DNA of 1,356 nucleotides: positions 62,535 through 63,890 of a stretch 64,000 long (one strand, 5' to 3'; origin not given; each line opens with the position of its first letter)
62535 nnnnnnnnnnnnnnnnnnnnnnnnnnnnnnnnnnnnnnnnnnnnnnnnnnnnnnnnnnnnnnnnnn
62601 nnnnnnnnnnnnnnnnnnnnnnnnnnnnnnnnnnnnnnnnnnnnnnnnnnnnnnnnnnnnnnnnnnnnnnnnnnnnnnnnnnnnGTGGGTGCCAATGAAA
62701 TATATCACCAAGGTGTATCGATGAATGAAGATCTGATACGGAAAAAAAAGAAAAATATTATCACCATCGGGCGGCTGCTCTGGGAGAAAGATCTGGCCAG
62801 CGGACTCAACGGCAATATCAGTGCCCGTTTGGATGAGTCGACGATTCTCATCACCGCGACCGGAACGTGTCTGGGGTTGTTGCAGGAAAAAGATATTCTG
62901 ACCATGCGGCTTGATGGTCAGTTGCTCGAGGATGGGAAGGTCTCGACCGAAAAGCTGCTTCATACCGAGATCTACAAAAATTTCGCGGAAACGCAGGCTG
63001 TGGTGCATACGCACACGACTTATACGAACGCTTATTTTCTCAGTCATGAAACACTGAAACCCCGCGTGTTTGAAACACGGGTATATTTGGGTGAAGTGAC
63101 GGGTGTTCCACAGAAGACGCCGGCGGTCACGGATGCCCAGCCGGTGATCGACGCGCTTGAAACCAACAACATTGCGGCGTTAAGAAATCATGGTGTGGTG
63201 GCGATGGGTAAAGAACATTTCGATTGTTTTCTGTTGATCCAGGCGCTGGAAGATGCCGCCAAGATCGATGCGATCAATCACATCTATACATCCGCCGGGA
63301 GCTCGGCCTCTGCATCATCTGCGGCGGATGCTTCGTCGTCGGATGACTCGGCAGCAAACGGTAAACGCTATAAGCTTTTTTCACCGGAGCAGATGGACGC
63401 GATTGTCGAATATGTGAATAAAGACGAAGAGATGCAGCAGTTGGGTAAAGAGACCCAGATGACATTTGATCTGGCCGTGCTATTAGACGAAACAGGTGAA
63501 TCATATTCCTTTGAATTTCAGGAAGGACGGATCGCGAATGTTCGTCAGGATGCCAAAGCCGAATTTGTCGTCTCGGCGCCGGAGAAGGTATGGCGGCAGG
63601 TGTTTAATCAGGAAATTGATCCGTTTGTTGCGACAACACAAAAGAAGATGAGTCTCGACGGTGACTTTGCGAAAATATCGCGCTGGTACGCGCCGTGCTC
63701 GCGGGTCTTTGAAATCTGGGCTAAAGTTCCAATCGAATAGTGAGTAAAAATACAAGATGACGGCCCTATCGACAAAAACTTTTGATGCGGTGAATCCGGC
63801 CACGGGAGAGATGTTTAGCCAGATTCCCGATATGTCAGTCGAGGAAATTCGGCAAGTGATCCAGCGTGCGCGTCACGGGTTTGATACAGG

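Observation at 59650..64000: Putative nucleoside / 5'-deoxy(methylthio)pentose salvage cluster resembling a DHAP shunt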

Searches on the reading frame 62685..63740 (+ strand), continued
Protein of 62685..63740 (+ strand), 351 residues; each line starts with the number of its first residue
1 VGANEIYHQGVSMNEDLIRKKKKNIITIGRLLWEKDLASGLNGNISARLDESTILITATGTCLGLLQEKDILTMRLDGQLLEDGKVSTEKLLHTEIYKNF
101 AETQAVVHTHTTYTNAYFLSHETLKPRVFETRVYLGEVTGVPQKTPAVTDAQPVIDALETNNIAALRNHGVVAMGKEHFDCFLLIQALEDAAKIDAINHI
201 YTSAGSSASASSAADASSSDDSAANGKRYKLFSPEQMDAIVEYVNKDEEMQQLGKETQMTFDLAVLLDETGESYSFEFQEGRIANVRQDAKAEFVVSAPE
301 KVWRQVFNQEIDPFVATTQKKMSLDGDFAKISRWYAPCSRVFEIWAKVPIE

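Call 48: search_solved_structures(query=L001:8219-9646:+, max_evalue=1e-80, show_alignments=0)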
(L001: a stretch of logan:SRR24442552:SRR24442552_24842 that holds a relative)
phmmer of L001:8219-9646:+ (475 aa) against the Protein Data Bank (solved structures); distinct sequences matched with E-value up to 1e-80: 110 (the best 60 are shown).
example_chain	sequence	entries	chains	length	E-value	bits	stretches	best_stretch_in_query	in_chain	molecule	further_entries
4o5h_A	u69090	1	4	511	4.2e-110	371.6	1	3-461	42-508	Phenylacetaldehyde dehydrogenase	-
4q92_A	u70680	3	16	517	8.5e-110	370.6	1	6-465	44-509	Betaine aldehyde dehydrogenase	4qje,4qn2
4v3f_A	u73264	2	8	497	1.3e-109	370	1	9-462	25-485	BETAINE ALDEHYDE DEHYDROGENASE, CHLOROPLASTIC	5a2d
4a0m_A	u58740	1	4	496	1.3e-109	370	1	9-462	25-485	BETAINE ALDEHYDE DEHYDROGENASE, CHLOROPLASTIC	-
5eyu_A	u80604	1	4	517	3e-109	368.8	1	6-465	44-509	Betaine aldehyde dehydrogenase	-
4mpb_A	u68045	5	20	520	3.1e-109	368.8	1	6-465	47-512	Betaine aldehyde dehydrogenase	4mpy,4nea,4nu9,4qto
4zxu_A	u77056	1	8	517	4.2e-109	368.3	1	6-465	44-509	Betaine-aldehyde dehydrogenase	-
5ez4_A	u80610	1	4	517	7.9e-109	367.4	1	6-465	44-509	Betaine aldehyde dehydrogenase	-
5dib_A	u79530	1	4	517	7.9e-109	367.4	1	6-465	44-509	Betaine aldehyde dehydrogenase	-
4zwl_A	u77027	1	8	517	1.1e-108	367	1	6-465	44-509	Betaine-aldehyde dehydrogenase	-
4v37_A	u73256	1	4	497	2.3e-108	365.9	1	9-462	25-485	BETAINE ALDEHYDE DEHYDROGENASE, CHLOROPLASTIC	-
4qet_A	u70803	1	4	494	8.8e-108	364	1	2-461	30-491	Aldehyde dehydrogenase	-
4qf6_A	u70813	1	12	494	8.8e-108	364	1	2-461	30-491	Aldehyde dehydrogenase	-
5gtk_A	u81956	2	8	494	8.9e-108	363.9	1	2-461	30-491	Betaine-aldehyde dehydrogenase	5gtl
5gt6_A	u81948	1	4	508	9.9e-108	363.8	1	2-461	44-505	Betaine-aldehyde dehydrogenase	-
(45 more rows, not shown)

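Call 68: search_protein_families(library=pfam, proteins=[L001:11670-11945:+], max_evalue=0.01)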
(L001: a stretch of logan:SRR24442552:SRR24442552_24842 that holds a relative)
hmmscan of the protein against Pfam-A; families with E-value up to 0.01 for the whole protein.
L001:11670-11945:+ (91 aa): 1 family
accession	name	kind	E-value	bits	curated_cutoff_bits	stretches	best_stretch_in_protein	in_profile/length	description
PF11084.13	DUF2621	-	3.4e-05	24.3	27.7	1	8-88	56-136/139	Protein of unknown function (DUF2621)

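Call 75: search_protein_representatives(protein=window:62721-63740:+)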
Query: 339 residues. Proteins with E-value up to 0.001 (for the whole library): 4944; up to 1e-10: 1194; up to 1e-30: 45. The best 150 are listed.
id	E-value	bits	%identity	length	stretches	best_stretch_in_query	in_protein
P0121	2.1e-123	427.9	54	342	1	1-339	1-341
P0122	1.5e-88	313.4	47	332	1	8-339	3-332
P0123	6.2e-86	304.8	45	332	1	6-339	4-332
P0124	1.1e-80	287.5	62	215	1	121-339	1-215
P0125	2.0e-77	276.8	62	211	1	6-200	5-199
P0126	2.7e-77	276.4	41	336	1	4-338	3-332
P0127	5.6e-73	262.2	42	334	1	8-338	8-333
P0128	1.7e-72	260.6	42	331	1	1-338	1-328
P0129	4.4e-70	252.7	40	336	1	5-337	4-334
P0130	5.1e-70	252.5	40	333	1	3-339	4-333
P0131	1.4e-63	231.4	38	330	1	7-339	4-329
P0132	1.1e-62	228.4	51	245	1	11-238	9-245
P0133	5.8e-62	226.1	37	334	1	9-339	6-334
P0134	1.1e-60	221.8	41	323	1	11-339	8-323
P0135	2.8e-60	220.5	64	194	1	4-160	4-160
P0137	1.1e-54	202.2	34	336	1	5-338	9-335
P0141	1.7e-51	191.7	35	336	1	10-338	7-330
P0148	1.4e-46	175.5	34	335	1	13-333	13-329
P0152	2.2e-45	171.6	32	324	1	8-339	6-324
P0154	9.0e-42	159.7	31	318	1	8-337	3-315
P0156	3.7e-38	147.9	31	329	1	8-338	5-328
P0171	1.7e-28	116.1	29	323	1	11-337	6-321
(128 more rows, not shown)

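Call 76: list_cluster_members(proteins=[P0126, P0129, P0133, P0137, P0141, P0148, P0152, P0154, P0156, P0171])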
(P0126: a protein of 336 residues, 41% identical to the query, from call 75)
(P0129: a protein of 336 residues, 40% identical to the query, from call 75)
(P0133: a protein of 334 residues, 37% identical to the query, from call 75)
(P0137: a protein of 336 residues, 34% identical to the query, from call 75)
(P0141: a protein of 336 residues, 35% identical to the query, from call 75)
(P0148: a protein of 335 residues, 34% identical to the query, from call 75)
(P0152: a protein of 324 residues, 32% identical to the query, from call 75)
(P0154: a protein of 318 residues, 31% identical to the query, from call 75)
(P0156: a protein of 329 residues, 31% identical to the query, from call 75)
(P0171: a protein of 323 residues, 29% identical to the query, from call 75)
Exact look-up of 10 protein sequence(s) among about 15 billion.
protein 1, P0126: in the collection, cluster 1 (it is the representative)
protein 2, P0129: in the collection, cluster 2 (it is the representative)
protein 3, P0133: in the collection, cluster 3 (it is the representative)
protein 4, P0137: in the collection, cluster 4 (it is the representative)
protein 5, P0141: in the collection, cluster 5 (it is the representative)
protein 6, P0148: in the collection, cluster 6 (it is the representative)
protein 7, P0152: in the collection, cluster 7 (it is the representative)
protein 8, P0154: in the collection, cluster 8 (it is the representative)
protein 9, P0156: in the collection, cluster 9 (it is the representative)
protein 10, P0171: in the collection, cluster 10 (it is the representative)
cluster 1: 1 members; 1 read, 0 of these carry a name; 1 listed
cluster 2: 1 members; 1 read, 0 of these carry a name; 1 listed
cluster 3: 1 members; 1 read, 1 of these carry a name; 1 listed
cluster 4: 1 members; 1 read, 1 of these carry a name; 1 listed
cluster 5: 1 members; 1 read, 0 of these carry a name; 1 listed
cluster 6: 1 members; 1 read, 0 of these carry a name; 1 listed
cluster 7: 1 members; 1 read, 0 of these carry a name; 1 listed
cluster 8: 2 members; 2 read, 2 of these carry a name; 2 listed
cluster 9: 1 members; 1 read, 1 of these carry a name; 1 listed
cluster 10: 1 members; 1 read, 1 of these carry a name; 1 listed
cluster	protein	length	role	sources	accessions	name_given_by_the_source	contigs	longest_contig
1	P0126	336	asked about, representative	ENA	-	-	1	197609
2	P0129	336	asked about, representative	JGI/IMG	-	-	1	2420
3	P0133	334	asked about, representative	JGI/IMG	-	ribulose-5-phosphate 4-epimerase/fuculose-1-phosphate aldolase/putative sterol carrier ...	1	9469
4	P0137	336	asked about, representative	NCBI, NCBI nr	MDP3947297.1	MAG: class II aldolase/adducin family protein [bacterium] | class II aldolase/adducin family protein [bacterium]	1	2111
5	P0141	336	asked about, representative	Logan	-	-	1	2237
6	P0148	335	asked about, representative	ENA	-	-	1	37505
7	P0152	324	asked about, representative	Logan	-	-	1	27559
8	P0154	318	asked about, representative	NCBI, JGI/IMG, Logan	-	L-fuculose-phosphate aldolase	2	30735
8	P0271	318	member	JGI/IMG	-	L-fuculose-phosphate aldolase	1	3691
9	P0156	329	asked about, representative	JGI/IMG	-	L-fuculose-phosphate aldolase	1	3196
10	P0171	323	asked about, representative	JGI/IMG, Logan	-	L-fuculose-phosphate aldolase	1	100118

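Call 77: find_encoding_contigs(protein=P0171, flank=10000, max_places=1)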
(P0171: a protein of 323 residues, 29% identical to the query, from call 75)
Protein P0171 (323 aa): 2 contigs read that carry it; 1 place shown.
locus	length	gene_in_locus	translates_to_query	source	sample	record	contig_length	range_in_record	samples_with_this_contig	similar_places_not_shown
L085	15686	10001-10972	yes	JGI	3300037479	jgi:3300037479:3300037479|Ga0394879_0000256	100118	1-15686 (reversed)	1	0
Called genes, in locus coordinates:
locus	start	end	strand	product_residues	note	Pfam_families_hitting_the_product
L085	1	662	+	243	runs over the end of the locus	PF02654:CobS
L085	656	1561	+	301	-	PF01497:Peripla_BP_2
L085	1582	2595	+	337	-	PF01032:FecCD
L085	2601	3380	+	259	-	PF00005:ABC_tran, PF02463:SMC_N, PF13476:AAA_23 (weak), PF13304:AAA_21 (faint)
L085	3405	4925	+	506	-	PF01656:CbiA, PF13500:AAA_26, PF07685:GATase_3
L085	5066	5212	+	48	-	PF04255:DUF433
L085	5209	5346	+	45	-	PF18480:DUF5615 (weak)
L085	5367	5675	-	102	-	-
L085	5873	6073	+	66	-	PF09489:CbtB (weak)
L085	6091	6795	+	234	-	PF09490:CbtA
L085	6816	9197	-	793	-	PF20437:LonC_helical, PF13654:AAA_32, PF20436:LonB_AAA-LID, PF05362:Lon_C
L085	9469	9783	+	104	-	-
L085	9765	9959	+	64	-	-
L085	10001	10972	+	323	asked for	PF00596:Aldolase_II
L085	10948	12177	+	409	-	PF00501:AMP-binding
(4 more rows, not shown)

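Call 78: find_encoding_contigs(protein=P0126, flank=10000, max_places=1)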
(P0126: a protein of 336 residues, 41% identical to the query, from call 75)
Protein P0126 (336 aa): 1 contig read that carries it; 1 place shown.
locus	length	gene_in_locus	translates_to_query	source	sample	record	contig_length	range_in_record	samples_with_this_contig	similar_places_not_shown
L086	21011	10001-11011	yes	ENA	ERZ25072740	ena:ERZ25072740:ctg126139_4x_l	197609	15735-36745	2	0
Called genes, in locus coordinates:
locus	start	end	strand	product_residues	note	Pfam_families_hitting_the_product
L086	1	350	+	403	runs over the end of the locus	PF00591:Glycos_transf_3 (weak)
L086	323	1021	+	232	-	PF05430:Methyltransf_30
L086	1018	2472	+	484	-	PF13396:PLDc_N (faint), PF13091:PLDc_2, PF00614:PLDc (faint), PF13091:PLDc_2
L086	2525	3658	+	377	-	-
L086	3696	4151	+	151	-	PF00293:NUDIX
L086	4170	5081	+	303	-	PF02649:GCHY-1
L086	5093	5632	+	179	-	PF22769:DCD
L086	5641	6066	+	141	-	PF02657:SufE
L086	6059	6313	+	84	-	-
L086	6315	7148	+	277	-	PF01790:LGT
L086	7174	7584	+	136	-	PF07366:SnoaL, PF12680:SnoaL_2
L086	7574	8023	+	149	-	PF00383:dCMP_cyt_deam_1, PF14437:MafB19-deam (faint)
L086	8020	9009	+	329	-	PF00490:ALAD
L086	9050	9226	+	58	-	-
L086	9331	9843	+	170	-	PF02151:UVR (faint)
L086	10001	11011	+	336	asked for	PF00596:Aldolase_II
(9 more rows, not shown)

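Call 79: find_encoding_contigs(protein=P0154, flank=10000, max_places=1)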
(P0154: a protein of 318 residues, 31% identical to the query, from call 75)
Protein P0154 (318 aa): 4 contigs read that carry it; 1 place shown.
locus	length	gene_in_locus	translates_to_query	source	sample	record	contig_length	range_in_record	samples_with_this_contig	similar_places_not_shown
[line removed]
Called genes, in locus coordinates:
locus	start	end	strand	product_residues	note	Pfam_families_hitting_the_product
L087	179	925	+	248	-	PF04773:FecR (weak)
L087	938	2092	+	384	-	PF10082:BBP2_2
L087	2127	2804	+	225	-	PF19567:CpsB_CapC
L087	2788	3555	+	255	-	PF00483:NTP_transferase, PF12804:NTP_transf_3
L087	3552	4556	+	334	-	PF01073:3Beta_HSD, PF01370:Epimerase, PF02719:Polysacc_synt_2, PF04321:RmlD_sub_bind, PF07993:NAD_binding_4, PF16363:GDP_Man_Dehyd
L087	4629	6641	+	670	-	PF00912:Transgly, PF00905:Transpeptidase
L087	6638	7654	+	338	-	PF04055:Radical_SAM, PF06463:Mob_synth_C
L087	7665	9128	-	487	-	PF01139:RtcB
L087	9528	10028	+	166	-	PF01008:IF-2B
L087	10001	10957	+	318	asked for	PF00596:Aldolase_II, PF02036:SCP2 (faint)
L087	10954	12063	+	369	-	PF05222:AlaDh_PNT_N, PF01262:AlaDh_PNT_C, PF02826:2-Hacid_dh_C (weak)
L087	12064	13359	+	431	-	PF01144:CoA_trans (faint), PF02550:AcetylCoA_hydro, PF13336:AcetylCoA_hyd_C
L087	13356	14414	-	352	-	PF01266:DAO (weak), PF07992:Pyr_redox_2 (weak), PF13450:NAD_binding_8 (faint), PF01494:FAD_binding_3 (weak)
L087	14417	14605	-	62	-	-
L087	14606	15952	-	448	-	PF00501:AMP-binding, PF14535:AMP-binding_C_2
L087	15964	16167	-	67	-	PF09723:Zn_ribbon_8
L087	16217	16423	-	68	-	-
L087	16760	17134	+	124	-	-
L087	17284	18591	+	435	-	PF01676:Metalloenzyme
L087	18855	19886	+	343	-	PF01966:HD, PF13286:HD_assoc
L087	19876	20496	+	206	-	PF01209:Ubie_methyltran, PF13489:Methyltransf_23, PF13847:Methyltransf_31, PF08241:Methyltransf_11, PF08242:Methyltransf_12, PF13649:Methyltransf_25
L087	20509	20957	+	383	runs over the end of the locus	PF00083:Sugar_tr (weak), PF07690:MFS_1, PF12832:MFS_1_like, PF07690:MFS_1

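Call 80: find_encoding_contigs(protein=P0148, flank=10000, max_places=1)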
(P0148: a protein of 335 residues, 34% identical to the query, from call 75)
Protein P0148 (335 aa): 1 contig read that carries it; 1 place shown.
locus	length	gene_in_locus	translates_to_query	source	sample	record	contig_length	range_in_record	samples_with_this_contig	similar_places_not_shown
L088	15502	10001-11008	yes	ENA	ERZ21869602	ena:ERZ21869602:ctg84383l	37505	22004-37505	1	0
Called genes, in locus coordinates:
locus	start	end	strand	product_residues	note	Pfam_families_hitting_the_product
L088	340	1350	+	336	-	PF00501:AMP-binding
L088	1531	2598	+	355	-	PF08240:ADH_N, PF00107:ADH_zinc_N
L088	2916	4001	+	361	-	PF00483:NTP_transferase, PF12804:NTP_transf_3, PF22640:ManC_GMP_beta-helix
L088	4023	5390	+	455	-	PF02878:PGM_PMM_I, PF02879:PGM_PMM_II, PF02880:PGM_PMM_III, PF00408:PGM_PMM_IV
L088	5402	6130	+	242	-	PF00753:Lactamase_B, PF13483:Lactamase_B_3, PF12706:Lactamase_B_2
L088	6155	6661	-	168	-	PF07238:PilZ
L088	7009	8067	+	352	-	PF23023:Anti-Pycsar_Apyc1, PF13691:Lactamase_B_4 (weak), PF00753:Lactamase_B, PF12706:Lactamase_B_2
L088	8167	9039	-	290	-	PF24860:FdhE_C (weak)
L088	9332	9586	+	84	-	PF09957:VapB_antitoxin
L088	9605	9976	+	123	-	PF01850:PIN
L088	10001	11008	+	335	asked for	PF00596:Aldolase_II, PF02036:SCP2 (weak), PF14864:Alkyl_sulf_C (weak)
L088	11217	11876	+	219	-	-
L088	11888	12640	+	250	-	-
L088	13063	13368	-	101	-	PF07494:Reg_prop (faint)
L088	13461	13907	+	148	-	-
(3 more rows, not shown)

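Call 81: find_encoding_contigs(protein=P0152, flank=10000, max_places=1)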
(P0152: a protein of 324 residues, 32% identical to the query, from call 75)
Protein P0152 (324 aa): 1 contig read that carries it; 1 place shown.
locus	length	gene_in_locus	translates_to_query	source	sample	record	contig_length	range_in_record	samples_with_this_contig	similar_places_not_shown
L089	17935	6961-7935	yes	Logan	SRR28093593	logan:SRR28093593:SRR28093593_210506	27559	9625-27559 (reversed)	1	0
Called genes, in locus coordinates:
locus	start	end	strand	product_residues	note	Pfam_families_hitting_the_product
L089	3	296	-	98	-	?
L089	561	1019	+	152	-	PF07963:N_methyl, PF16732:ComP_DUS (weak)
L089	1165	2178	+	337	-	PF11104:PilM_2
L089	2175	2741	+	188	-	-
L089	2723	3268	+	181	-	PF04350:PilO (weak)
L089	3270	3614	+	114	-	-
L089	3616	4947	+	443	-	PF07660:STN (weak), PF03958:Secretin_N, PF00263:Secretin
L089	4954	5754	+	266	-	PF13191:AAA_16, PF13401:AAA_22, PF00004:AAA (weak), PF09848:SLFN-g3_helicase (weak), PF13173:AAA_14 (weak)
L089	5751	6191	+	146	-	-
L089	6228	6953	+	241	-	PF01048:PNP_UDP_1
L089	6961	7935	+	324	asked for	PF00596:Aldolase_II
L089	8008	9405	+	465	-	-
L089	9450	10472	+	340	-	PF21016:RlmN_N, PF04055:Radical_SAM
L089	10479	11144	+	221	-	PF09335:VTT_dom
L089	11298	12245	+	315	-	PF17125:Methyltr_RsmF_N, PF22458:RsmF-B_ferredox (weak), PF01189:Methyltr_RsmB-F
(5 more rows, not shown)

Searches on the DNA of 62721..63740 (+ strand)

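Call 65: search_rna_families(source=L001, threshold=evalue, max_evalue=1)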
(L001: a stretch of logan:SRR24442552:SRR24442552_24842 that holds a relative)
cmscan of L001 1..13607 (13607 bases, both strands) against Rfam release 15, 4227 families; matches with E-value up to 1: 0.
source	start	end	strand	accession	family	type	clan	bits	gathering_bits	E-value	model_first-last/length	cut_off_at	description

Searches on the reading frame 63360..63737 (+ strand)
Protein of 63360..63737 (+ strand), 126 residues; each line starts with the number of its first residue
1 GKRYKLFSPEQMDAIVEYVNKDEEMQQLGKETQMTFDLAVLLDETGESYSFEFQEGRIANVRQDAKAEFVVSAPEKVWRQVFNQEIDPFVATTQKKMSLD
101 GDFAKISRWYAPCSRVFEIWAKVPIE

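Call 82: search_solved_structures(query=window:63360-63737:+, max_evalue=10, show_alignments=1)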
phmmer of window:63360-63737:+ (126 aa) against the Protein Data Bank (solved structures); distinct sequences matched with E-value up to 10: 4.
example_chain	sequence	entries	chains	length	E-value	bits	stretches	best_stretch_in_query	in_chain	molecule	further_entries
2cx7_A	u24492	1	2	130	0.86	13.2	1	61-107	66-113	Sterol carrier protein 2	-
1wfr_A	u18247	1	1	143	1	12.9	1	61-107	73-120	Hypothetical Protein TT1886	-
4pon_A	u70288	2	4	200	1.2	12.8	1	32-64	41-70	Putative RNA methylase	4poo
8h0s_A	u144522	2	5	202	1.2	12.7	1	32-63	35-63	Putative rRNA methylase YtqB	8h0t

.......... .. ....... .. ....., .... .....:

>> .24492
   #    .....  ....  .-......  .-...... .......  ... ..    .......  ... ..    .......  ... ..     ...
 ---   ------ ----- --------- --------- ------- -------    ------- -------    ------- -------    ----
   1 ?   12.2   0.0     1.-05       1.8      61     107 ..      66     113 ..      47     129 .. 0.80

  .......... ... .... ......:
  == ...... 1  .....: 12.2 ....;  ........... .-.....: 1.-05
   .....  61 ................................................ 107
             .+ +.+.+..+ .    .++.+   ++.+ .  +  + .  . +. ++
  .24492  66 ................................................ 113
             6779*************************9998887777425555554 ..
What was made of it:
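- On SCP2 sterol-carrier domain (PF02036): A direct PDB sequence search gave only a weak hit to T. thermophilus SCP2 (E 0.86, call 82).
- Tried and rejected: A sequence search of the C-terminal domain against the PDB was not significant (call 82).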
